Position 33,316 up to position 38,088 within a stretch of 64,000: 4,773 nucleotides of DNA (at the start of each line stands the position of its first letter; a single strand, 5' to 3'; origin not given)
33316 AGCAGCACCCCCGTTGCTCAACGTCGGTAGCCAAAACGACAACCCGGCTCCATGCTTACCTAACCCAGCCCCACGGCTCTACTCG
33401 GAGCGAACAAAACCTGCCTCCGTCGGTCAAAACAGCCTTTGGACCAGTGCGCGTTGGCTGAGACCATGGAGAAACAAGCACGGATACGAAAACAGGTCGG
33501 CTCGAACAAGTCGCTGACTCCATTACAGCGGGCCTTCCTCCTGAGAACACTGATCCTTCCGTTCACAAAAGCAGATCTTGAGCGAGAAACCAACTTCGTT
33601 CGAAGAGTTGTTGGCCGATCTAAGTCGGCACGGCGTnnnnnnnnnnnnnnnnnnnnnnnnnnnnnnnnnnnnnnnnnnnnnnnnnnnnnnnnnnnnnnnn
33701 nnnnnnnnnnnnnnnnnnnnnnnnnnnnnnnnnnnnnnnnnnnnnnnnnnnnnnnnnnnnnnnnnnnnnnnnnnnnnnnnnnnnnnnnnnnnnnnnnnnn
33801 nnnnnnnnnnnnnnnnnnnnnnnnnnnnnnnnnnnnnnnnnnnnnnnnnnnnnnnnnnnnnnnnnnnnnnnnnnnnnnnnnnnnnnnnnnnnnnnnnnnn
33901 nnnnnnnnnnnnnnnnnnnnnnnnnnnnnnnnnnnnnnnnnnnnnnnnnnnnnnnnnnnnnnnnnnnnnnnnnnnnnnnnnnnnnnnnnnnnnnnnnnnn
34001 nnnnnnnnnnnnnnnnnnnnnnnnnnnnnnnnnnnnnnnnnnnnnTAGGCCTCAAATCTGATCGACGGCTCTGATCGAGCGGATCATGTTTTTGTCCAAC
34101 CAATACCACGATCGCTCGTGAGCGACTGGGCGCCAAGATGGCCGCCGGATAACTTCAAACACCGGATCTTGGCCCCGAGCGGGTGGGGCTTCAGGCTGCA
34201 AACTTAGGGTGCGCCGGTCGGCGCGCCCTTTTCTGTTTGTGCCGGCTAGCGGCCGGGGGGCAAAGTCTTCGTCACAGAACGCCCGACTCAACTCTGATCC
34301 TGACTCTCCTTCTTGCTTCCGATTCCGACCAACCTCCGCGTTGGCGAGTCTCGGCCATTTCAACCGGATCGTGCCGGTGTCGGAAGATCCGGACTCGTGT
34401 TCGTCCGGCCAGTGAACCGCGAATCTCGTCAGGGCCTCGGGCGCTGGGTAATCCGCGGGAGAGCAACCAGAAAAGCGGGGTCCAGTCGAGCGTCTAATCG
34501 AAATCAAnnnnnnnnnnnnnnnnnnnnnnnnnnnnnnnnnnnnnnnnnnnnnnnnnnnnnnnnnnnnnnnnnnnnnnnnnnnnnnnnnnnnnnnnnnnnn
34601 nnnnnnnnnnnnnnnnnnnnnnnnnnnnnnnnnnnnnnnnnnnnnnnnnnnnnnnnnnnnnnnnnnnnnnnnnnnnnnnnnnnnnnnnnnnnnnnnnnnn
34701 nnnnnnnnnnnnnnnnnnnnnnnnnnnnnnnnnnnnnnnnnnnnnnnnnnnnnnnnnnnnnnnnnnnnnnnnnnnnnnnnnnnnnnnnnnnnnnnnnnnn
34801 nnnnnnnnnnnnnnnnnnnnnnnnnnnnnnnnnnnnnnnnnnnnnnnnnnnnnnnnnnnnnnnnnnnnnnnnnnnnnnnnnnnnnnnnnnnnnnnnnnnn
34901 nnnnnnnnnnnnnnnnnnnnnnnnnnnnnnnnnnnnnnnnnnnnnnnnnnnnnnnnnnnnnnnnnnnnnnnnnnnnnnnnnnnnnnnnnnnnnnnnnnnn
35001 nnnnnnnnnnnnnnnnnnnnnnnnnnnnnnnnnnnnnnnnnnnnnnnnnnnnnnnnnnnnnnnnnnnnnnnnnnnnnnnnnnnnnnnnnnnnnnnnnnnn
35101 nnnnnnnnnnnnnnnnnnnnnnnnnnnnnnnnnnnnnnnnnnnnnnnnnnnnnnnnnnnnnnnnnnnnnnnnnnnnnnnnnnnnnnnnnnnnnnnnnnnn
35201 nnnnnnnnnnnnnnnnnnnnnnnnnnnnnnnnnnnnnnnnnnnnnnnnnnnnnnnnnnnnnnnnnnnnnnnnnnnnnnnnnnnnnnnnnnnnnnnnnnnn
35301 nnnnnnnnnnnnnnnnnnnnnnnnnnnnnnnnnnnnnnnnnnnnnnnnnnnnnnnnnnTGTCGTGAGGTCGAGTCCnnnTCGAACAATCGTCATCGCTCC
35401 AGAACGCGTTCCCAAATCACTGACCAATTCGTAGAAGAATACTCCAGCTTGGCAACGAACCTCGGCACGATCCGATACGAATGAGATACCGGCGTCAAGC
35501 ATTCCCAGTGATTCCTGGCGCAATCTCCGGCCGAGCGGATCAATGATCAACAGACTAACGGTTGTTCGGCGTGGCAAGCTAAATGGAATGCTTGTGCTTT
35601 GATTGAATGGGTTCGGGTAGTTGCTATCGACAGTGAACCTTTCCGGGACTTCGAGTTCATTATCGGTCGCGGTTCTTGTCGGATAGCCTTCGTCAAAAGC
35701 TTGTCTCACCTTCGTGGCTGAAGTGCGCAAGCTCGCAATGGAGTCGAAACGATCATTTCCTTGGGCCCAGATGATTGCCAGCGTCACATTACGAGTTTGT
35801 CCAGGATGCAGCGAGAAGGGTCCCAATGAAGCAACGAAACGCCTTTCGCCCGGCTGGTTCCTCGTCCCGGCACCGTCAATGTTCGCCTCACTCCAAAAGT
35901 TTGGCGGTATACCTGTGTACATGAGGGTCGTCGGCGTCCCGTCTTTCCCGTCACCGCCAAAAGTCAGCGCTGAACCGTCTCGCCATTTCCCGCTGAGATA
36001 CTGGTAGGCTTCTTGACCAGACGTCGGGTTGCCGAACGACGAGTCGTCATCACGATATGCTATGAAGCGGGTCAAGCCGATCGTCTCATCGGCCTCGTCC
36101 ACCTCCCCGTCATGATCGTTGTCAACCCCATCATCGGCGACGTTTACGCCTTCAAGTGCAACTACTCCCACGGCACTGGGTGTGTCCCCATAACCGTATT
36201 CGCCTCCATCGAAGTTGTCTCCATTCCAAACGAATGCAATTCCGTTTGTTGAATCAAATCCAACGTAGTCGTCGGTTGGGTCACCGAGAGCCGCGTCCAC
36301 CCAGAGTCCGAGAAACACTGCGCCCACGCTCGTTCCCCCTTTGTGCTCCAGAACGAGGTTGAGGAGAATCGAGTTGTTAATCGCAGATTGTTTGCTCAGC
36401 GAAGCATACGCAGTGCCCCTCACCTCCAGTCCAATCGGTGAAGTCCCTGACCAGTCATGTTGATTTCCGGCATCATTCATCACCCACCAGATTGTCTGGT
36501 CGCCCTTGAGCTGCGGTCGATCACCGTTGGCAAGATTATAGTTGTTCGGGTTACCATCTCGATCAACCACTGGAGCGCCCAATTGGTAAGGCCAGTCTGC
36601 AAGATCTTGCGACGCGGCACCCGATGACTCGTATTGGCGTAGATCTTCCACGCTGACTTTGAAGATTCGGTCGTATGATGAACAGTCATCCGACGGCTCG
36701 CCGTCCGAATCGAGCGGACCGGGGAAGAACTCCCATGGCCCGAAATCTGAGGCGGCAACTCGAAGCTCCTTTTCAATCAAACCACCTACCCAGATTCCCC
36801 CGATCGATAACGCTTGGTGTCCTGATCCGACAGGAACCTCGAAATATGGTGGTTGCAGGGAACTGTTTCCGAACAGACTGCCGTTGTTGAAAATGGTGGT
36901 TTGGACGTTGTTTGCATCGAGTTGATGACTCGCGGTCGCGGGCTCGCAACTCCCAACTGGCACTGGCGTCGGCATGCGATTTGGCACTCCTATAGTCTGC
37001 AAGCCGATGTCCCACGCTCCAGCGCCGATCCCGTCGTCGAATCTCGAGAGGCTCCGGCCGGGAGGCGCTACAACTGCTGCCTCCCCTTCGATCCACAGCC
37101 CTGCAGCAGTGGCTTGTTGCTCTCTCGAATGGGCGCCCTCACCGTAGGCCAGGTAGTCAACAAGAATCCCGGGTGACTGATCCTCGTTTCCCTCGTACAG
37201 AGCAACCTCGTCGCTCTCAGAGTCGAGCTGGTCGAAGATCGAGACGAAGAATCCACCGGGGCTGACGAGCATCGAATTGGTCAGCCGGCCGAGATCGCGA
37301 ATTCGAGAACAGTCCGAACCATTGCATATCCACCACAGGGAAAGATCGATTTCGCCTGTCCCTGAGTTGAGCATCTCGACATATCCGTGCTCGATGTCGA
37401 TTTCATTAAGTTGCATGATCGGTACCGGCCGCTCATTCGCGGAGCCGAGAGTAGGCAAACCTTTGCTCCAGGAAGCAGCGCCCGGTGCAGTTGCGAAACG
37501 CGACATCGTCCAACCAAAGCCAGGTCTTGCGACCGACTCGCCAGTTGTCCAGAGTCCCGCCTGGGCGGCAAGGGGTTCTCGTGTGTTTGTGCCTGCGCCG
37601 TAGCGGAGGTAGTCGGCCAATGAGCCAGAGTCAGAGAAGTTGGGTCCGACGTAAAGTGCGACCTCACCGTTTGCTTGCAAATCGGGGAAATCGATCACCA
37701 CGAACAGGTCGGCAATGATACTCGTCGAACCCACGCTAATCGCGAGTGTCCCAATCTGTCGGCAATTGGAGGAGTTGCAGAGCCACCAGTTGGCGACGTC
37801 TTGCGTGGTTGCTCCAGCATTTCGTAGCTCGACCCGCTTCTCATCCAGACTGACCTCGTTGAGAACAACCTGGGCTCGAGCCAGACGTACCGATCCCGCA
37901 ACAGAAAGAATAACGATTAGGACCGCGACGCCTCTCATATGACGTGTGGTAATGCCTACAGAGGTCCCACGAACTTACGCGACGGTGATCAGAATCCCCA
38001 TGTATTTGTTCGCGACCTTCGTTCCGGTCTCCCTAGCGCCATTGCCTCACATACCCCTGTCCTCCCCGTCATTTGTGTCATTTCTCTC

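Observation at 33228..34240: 0.8-kb nucleotidyltransferase cassette present twice, one copy beside tRNA-Leu, with a gene-conversion-like identity pattern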

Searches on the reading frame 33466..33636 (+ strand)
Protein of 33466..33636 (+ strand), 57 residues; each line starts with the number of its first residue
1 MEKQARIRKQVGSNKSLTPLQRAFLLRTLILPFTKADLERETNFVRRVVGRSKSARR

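Call 7: search_protein_families(library=pfam, proteins=[window:33466-33636:+], max_evalue=1)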
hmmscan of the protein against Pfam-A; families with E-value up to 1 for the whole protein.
window:33466-33636:+ (57 aa): 1 family
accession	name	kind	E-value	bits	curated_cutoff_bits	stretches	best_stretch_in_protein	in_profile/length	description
PF24429.1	CSLinker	-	0.5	10.4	27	0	15-27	3-15/38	CSLinker motif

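Call 41: find_homologous_proteins(query=A4, max_evalue=0.01)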
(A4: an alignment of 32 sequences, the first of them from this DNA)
Query A4 (32 sequences) (57 aa, profile of the alignment): 410 proteins with E <= 0.01 among 2801 candidates; the best 120 are listed.
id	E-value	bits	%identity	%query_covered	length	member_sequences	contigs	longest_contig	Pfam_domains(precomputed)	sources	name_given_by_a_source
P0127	2.2e-15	74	40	26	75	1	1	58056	-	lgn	-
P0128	2.5e-15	74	39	93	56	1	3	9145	-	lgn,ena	-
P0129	4.7e-15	73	38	93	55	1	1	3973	-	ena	-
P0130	2.8e-14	71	38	89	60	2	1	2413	-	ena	-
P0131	3.8e-14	70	31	89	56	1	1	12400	-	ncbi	-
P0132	5.2e-14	70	37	88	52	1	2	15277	-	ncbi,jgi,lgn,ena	-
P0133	6.0e-14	70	38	93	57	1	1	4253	-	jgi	jgi:hypothetical protein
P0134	7.0e-14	69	38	86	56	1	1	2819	-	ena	-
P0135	1.4e-13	68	33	86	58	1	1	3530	-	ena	-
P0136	1.8e-13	68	38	89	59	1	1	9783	-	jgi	jgi:hypothetical protein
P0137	1.9e-13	68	-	-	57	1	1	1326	-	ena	-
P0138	2.2e-13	68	30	88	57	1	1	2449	-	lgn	-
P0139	2.4e-13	68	40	84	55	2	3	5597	-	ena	-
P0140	3.1e-13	67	33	91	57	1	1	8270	-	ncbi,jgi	-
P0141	3.2e-13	67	31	100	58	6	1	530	-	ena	-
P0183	6.0e-12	63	34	86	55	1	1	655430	-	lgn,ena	-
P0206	2.2e-11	61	-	-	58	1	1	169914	-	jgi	jgi:hypothetical protein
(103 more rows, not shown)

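Call 43: search_solved_structures(query=A4, max_evalue=10, show_alignments=2)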
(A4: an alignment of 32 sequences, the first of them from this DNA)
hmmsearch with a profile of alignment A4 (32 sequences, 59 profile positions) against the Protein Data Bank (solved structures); distinct sequences matched with E-value up to 10: 13.
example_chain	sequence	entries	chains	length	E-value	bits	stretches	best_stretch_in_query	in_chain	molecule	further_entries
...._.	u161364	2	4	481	0.078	16.2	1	14-48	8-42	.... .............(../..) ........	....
8okd_A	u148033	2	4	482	0.079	16.2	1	14-48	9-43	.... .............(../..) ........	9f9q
9enb_A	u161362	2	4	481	0.08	16.2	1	14-48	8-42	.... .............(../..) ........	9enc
7pvh_A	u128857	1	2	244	0.41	13.9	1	11-51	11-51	Por secretion system protein porN/gldN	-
5apu_A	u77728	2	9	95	0.6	13.4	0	17-43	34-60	GENERAL CONTROL PROTEIN GCN4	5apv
9ots_D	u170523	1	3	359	0.62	13.3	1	11-51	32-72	Por secretion system protein porN/gldN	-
7wex_A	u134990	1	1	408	0.67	13.2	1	3-36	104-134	Cytochrome P450 hydroxylase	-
5apt_A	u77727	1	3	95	0.7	13.2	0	17-43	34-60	GENERAL CONTROL PROTEIN GCN4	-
5apq_A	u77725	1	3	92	0.73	13.1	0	17-44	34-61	GENERAL CONTROL PROTEIN GCN4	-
6u5b_h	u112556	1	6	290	0.77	13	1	7-33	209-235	Ripcord PA0626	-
3d7a_A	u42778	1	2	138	1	12.6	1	12-27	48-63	UPF0201 protein PH1010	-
6cui_A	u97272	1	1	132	1.1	12.6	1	6-36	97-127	Bromodomain-containing protein 2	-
9bvl_P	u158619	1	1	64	1.3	12.3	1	14-41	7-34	Factor X light chain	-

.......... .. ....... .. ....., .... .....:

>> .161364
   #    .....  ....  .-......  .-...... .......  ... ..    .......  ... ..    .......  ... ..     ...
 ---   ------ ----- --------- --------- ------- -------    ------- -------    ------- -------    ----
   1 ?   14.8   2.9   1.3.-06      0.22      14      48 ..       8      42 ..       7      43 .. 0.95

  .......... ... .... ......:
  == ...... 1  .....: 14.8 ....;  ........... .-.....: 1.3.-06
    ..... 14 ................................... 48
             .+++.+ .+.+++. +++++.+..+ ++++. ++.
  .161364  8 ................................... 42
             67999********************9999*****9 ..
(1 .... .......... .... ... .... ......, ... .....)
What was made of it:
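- Closest known: MenAT1. Different: The partner has no sequence similarity to MenA1 (call 43).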

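Call 58: find_encoding_contigs(protein=P0183, flank=3000, max_places=2)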
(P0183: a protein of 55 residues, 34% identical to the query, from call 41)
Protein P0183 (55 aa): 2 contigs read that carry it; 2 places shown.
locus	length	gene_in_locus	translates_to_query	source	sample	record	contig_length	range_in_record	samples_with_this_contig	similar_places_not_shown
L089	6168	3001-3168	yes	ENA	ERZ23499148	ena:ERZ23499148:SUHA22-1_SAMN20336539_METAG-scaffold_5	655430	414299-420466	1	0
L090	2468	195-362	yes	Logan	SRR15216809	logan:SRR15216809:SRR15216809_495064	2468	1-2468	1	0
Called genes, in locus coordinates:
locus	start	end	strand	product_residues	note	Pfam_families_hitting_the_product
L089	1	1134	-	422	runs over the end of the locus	PF00994:MoCF_biosynth, PF18146:CinA_KH, PF02464:CinA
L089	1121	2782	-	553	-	PF00691:OmpA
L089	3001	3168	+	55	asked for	-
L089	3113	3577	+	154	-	-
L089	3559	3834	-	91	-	-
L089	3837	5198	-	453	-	PF01134:GIDA, PF01266:DAO, PF05834:Lycopene_cycl (weak), PF07992:Pyr_redox_2 (weak), PF13450:NAD_binding_8 (weak), PF13454:NAD_binding_9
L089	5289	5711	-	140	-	-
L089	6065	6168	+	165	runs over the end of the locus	-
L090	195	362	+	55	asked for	-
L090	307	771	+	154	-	-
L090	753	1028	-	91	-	-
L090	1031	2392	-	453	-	PF01134:GIDA, PF01266:DAO, PF05834:Lycopene_cycl (weak), PF07992:Pyr_redox_2 (weak), PF13450:NAD_binding_8 (weak), PF13454:NAD_binding_9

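Call 59: find_encoding_contigs(protein=P0206, flank=3000, max_places=2)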
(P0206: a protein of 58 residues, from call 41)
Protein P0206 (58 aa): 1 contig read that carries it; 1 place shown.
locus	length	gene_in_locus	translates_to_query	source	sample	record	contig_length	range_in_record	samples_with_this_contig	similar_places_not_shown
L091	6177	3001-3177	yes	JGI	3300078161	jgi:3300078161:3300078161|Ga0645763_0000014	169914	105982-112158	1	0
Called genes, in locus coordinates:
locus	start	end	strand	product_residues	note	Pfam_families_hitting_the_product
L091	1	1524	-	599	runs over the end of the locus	PF19291:TREH_N, PF00723:Glyco_hydro_15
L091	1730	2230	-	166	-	PF00583:Acetyltransf_1, PF13673:Acetyltransf_10 (weak), PF13508:Acetyltransf_7, PF08445:FR47 (weak)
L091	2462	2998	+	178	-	-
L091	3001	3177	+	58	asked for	-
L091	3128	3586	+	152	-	PF19502:DUF6036 (weak), PF10706:Aminoglyc_resit (faint)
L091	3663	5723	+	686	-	PF07973:tRNA_SAD, PF00587:tRNA-synt_2b, PF03129:HGTP_anticodon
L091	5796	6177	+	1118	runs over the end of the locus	PF13646:HEAT_2 (weak)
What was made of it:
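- Starting from the small protein, both loci looked up show a 152-154-aa gene overlapping it by 50-56 nt, one of them with a weak precomputed DUF6036 hit (calls 58, 59).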

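Call 63: predict_structure(alignment_id=A5)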
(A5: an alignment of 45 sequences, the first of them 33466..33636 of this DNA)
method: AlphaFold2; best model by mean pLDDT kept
length: 57 residues; sequences in the alignment: 45
mean_pLDDT: 71.3   pTM: 0.33
mean pLDDT of the five models: 71.3, 70.6, 69.6, 69.1, 68.1
residues with pLDDT >= 90: 8; 70-90: 14; 50-70: 34; < 50: 1
segments of 3 or more residues with pLDDT < 50: none
pLDDT, mean of each block of 10 residues (from residue 1): 66 75 91 69 63 62
secondary structure, 60 per line:
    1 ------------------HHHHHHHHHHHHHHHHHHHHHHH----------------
elements in order: H19-41
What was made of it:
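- AF2 of the small protein gives helix 19-41 with low-confidence arms (call 63). The small protein has no detectable similarity to MenA1 or any PDB chain (call 43), and its model is of low confidence outside the helix (call 63).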

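Call 86: search_protein_representatives(alignment_id=A5)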
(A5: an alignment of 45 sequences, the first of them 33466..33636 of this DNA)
Query: 45 sequences, 58 profile positions. Proteins with E-value up to 0.001 (for the whole library): 224; up to 1e-10: 56; up to 1e-30: 0. The best 150 are listed.
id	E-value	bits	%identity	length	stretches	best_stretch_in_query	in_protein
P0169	3.7e-20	87.5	-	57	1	2-58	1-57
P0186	1.0e-19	86.1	-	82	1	2-58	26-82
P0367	9.2e-19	83.0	-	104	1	2-57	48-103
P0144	1.0e-18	82.9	-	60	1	3-56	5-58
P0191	1.2e-18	82.6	-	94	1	2-56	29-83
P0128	2.1e-18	81.9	-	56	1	3-54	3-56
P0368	4.1e-18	80.9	-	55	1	2-54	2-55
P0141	5.5e-18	80.5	-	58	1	2-58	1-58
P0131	7.6e-18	80.1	-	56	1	5-56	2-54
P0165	9.3e-18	79.8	-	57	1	2-54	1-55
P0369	3.1e-17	78.1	-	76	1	3-58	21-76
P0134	5.0e-17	77.4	-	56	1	4-56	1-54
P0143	1.1e-16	76.4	-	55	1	1-54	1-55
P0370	2.0e-16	75.6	-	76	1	5-58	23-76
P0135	4.7e-16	74.3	-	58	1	3-56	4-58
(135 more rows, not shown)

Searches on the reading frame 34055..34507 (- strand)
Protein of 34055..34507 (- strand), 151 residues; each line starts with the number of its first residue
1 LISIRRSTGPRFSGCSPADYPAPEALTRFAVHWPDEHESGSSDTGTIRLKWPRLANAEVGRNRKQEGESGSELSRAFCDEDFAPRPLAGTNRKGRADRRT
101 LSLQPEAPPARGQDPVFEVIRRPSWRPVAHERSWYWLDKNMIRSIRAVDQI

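Call 15: search_protein_families(library=pfam, proteins=[window:34055-34507:-], max_evalue=0.001)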
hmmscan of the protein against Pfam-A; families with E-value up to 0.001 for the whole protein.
window:34055-34507:- (151 aa): 0 families

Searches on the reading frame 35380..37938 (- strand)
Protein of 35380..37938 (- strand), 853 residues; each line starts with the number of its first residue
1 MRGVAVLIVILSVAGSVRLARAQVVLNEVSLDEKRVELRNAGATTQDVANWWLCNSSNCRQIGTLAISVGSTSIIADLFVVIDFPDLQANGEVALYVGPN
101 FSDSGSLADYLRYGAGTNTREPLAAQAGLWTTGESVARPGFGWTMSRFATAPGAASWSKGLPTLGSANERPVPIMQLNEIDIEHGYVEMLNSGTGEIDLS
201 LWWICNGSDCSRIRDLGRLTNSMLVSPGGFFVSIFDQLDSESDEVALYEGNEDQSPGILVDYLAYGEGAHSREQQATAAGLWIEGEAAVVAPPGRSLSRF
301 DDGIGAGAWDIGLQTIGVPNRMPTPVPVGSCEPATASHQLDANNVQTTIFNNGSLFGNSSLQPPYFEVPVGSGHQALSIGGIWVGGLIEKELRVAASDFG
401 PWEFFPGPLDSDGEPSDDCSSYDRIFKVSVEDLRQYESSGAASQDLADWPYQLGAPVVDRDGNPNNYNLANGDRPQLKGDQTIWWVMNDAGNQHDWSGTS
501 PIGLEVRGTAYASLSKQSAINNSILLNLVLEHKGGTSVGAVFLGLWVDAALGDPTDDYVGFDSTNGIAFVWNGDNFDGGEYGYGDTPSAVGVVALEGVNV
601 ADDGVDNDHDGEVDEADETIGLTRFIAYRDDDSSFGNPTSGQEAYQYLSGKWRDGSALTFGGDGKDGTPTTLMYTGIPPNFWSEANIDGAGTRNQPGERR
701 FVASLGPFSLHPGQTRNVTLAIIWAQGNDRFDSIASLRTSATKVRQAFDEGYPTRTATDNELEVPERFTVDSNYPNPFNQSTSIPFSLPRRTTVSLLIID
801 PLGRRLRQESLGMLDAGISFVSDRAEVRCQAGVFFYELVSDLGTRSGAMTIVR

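Call 15: search_protein_families(library=pfam, proteins=[window:35380-37938:-], max_evalue=0.001)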
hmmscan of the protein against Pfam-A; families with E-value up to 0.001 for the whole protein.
window:35380-37938:- (853 aa): 1 family
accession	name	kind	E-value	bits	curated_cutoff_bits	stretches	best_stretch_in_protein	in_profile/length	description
PF00932.25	LTD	-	6.3e-07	30.2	34.3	0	20-64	4-49/109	Lamin Tail Domain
